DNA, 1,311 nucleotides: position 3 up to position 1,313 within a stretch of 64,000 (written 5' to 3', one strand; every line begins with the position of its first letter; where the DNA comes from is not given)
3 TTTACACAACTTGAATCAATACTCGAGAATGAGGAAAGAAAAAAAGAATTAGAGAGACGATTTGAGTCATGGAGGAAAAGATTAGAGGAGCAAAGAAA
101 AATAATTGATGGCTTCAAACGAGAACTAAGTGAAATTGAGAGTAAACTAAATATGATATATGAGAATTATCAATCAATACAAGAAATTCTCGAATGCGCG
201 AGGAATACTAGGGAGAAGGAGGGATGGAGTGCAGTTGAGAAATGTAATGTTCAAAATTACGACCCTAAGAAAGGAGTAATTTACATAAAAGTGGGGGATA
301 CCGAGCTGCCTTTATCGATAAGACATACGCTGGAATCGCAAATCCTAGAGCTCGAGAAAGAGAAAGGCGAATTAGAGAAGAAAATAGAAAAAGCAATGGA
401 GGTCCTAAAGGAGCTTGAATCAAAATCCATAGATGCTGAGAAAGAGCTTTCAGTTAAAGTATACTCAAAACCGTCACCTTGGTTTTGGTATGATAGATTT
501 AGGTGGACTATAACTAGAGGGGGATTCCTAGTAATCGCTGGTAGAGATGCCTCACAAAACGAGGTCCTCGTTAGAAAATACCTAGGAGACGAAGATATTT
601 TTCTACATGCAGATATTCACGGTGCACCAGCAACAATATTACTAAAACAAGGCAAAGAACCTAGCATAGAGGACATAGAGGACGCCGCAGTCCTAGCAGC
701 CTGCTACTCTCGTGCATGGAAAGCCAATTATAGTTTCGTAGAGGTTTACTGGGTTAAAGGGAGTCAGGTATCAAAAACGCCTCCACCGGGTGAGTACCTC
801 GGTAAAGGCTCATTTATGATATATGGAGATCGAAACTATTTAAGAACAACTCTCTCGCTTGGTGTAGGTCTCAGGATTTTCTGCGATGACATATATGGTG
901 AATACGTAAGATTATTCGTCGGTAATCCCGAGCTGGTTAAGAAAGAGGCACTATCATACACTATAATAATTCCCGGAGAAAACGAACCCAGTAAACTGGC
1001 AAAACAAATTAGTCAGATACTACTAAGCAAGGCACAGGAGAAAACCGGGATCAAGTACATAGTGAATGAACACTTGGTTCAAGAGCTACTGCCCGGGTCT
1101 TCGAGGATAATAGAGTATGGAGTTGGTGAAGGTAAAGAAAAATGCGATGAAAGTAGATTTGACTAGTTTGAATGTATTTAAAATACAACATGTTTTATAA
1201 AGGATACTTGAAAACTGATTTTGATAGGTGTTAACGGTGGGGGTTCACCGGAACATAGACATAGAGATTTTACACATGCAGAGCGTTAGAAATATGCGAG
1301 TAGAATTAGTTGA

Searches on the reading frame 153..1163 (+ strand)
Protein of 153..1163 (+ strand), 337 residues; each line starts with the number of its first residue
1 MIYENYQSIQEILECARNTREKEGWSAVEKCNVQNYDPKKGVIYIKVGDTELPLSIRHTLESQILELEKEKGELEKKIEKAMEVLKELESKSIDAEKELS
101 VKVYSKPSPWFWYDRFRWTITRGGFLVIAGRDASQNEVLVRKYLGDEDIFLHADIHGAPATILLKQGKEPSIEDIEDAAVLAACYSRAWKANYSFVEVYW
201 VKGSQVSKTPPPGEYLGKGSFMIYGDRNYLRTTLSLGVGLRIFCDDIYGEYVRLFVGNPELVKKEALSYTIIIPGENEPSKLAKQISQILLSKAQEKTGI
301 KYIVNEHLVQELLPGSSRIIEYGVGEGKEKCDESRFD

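Call 65: search_protein_families(library=padloc, alignment_id=A2, max_evalue=0.001)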
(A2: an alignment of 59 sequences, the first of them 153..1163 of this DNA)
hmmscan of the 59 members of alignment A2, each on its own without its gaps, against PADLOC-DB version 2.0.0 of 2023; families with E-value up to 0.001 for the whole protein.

A. member 1, window:153-1163:+ (337 aa): 0 families

B. families by the number of members that match (of 59 scanned): 89 families (the first 25 are shown)
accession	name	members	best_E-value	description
PDLC04140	mad8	4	3.8e-17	mads_8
PDLC04135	mad3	2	7.4e-26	mads_3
PDLC03865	LmuB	2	1.4e-14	-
PDLC02980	AriA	2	4.5e-08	-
PDLC03859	LmuB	1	2.8e-42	-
PDLC03863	LmuB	1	4.3e-25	-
PDLC04134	mad2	1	7.4e-25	mads_2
PDLC04105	HerA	1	1.9e-21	-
PDLC04657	PDC-M45B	1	2.5e-21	-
PDLC02960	RT-Protease_XI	1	2.8e-17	single gene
PDLC04505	PDC-M19A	1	5.2e-17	-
PDLC02959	RT-Protease_XI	1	1.7e-15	single gene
PDLC03862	LmuB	1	2.1e-14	-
PDLC02741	PbeC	1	1.9e-13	PbeC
PDLC02730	PbeC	1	4.5e-13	PbeC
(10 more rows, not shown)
